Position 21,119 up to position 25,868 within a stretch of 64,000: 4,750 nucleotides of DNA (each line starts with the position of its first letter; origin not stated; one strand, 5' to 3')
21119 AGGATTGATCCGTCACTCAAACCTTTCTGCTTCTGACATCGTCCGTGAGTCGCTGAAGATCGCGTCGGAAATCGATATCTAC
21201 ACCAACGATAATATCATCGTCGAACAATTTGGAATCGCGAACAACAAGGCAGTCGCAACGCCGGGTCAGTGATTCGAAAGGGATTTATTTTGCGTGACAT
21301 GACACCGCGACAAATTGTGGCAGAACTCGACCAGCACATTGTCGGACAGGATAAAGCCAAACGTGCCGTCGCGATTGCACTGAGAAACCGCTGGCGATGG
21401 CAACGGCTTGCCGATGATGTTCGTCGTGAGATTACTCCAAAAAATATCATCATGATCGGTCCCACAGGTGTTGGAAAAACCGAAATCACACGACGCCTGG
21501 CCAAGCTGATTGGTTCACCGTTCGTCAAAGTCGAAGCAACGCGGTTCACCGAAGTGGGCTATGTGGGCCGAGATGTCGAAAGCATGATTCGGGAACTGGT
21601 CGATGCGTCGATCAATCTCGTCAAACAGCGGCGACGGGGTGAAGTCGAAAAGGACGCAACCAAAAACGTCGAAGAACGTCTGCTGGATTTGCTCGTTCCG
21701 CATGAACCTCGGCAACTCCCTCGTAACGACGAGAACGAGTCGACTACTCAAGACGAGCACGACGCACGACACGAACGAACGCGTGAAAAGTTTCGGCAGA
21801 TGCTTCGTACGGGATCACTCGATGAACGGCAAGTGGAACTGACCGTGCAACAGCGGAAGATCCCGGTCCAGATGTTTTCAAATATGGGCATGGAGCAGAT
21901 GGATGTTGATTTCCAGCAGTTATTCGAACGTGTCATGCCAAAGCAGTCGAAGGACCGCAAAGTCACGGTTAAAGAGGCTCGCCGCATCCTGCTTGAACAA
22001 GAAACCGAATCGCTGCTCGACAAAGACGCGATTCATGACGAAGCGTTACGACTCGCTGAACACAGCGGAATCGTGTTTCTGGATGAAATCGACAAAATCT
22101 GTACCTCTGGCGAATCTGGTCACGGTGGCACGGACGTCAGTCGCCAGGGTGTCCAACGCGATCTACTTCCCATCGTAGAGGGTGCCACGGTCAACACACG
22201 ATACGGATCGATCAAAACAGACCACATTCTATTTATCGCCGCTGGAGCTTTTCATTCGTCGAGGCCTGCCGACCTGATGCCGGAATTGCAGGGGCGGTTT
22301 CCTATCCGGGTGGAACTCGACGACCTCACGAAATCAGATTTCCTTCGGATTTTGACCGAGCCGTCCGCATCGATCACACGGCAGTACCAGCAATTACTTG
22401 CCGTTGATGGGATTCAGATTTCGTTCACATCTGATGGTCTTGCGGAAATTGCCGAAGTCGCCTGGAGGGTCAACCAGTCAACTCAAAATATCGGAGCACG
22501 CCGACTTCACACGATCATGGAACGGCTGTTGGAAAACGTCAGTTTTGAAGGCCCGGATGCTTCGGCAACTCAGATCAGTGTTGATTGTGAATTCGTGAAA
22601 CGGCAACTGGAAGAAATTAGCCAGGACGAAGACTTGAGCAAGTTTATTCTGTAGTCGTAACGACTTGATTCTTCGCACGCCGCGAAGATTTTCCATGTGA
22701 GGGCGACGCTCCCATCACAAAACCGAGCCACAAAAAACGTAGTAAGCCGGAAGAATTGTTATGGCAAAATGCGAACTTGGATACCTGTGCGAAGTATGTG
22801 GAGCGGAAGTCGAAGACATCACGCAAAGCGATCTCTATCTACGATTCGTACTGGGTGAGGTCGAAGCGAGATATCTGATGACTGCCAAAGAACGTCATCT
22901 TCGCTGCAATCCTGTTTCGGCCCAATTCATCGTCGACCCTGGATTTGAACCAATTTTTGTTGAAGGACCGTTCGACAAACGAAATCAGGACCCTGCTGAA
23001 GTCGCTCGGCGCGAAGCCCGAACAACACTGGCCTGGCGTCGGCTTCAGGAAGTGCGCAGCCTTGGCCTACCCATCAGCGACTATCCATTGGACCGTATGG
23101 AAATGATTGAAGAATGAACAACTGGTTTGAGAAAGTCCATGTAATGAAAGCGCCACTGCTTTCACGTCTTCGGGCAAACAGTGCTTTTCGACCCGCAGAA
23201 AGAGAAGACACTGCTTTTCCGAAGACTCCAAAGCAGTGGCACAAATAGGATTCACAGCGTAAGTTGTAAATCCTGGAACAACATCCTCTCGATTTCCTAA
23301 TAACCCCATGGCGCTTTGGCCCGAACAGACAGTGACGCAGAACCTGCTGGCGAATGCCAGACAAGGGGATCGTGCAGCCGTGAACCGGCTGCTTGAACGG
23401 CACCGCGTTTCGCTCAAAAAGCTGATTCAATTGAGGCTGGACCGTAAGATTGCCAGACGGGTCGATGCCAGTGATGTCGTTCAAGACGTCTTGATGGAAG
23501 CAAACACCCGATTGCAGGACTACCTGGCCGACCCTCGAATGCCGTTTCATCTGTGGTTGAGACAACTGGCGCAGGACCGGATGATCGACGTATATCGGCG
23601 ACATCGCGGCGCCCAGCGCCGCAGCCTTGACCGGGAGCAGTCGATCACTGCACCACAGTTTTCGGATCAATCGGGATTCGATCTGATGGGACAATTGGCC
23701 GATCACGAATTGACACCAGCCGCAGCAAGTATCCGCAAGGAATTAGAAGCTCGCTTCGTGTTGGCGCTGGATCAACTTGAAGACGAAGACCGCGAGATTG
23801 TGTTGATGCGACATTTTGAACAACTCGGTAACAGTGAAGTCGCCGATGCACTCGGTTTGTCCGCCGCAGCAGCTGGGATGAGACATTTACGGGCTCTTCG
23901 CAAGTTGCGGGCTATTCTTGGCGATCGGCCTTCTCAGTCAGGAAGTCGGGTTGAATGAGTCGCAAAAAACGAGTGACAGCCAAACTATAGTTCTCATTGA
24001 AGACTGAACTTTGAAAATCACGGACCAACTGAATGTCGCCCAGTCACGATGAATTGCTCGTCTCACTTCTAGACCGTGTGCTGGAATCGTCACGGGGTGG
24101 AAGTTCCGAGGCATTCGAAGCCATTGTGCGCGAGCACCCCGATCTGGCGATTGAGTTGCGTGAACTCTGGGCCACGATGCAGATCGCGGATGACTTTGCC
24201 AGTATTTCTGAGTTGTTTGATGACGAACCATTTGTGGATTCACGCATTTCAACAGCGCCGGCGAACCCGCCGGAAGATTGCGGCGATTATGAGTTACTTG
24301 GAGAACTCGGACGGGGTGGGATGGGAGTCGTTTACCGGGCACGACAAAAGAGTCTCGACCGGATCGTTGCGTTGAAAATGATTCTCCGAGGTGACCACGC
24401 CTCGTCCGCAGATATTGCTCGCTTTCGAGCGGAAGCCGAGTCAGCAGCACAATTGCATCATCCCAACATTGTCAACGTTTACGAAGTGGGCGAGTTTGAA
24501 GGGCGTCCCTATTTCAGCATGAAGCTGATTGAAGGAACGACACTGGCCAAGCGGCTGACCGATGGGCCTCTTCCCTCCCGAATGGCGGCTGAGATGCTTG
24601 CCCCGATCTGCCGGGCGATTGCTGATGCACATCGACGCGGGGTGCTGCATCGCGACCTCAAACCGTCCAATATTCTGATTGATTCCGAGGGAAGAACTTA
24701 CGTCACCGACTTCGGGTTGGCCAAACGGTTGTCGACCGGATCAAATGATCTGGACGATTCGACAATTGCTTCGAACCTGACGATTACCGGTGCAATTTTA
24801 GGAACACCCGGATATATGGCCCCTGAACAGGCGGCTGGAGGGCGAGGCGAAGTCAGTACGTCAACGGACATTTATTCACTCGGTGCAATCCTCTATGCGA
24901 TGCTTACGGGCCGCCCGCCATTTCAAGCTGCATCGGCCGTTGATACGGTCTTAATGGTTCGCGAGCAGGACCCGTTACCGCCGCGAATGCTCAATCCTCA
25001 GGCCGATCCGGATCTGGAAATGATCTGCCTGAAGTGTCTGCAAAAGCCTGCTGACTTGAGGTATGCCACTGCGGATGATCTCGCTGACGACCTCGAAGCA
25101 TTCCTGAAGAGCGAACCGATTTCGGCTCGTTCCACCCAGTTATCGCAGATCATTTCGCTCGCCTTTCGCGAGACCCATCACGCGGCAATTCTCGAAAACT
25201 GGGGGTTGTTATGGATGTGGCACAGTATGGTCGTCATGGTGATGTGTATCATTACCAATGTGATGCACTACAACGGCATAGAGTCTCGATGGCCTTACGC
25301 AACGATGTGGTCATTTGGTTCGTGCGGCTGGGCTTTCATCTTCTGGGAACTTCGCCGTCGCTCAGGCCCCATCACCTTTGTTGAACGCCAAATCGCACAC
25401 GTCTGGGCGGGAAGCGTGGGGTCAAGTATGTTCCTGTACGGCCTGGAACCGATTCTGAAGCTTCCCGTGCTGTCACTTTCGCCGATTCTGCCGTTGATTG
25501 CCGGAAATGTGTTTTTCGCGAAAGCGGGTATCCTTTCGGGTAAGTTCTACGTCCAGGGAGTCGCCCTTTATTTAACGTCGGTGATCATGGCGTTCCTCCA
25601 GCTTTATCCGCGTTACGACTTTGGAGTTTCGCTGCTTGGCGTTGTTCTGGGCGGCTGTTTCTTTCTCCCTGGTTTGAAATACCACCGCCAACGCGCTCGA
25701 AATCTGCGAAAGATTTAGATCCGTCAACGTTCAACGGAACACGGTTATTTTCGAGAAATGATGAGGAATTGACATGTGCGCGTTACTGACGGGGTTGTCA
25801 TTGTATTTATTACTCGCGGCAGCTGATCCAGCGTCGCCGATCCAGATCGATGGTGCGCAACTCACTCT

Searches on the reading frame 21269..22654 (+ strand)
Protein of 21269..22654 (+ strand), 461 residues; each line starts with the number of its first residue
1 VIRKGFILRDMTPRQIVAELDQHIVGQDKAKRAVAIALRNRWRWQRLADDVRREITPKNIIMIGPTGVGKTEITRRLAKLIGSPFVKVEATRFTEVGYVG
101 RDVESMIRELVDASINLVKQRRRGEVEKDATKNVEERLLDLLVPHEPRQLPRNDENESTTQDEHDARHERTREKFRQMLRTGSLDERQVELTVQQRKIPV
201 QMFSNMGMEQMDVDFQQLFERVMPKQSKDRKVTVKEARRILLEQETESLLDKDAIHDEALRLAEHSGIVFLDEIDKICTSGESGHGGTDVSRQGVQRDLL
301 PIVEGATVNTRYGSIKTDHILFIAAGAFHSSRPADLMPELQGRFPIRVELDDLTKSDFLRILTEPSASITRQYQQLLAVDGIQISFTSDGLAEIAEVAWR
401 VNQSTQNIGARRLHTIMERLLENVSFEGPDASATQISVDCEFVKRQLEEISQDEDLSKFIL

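Call 85: search_protein_families(library=pfam, proteins=[window:21269-22654:+], max_evalue=0.00001)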
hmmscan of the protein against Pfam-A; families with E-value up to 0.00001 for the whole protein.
window:21269-22654:+ (461 aa): 4 families
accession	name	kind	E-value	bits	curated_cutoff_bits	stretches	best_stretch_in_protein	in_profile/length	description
PF07724.20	AAA_2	-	5.4e-32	111.6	27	1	217-347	28-166/166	AAA domain (Cdc48 subfamily)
PF00004.35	AAA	-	2e-15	57.8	21.2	1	259-350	49-129/131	ATPase family associated with various cellular activities (AAA)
PF07728.20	AAA_5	-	3.1e-08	34.2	22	1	59-99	1-42/139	AAA domain (dynein-related subfamily)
PF13401.12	AAA_22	-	4.4e-06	27.5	27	0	57-113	5-64/130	AAA domain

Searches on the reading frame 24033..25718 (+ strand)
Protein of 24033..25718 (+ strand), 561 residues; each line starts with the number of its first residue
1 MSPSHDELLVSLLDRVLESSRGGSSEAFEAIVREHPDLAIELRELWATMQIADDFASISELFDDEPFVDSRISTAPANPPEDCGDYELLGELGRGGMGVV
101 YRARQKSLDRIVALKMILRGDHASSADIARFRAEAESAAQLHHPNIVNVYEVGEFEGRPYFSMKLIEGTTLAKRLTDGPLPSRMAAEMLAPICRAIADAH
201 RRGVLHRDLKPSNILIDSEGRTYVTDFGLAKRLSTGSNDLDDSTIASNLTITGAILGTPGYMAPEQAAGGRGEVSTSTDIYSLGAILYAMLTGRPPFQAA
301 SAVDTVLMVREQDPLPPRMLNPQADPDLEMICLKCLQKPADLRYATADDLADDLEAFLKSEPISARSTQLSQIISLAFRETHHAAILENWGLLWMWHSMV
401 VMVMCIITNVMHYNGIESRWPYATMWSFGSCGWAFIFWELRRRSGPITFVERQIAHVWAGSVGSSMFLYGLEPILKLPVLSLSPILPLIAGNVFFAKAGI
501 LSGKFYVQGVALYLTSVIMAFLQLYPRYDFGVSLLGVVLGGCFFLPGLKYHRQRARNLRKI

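Call 85: search_protein_families(library=pfam, proteins=[window:24033-25718:+], max_evalue=0.00001)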
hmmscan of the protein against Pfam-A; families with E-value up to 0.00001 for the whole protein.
window:24033-25718:+ (561 aa): 3 families
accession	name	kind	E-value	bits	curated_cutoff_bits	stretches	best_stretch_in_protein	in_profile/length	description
PF00069.31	Pkinase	-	3.2e-48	164.9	31.7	1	86-344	1-252/263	Protein kinase domain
PF07714.23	PK_Tyr_Ser-Thr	-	3e-28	99.3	23.1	1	89-343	4-248/258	Protein tyrosine and serine/threonine kinase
PF01636.29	APH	-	5.6e-07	30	23.2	0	199-230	165-197/239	Phosphotransferase enzyme family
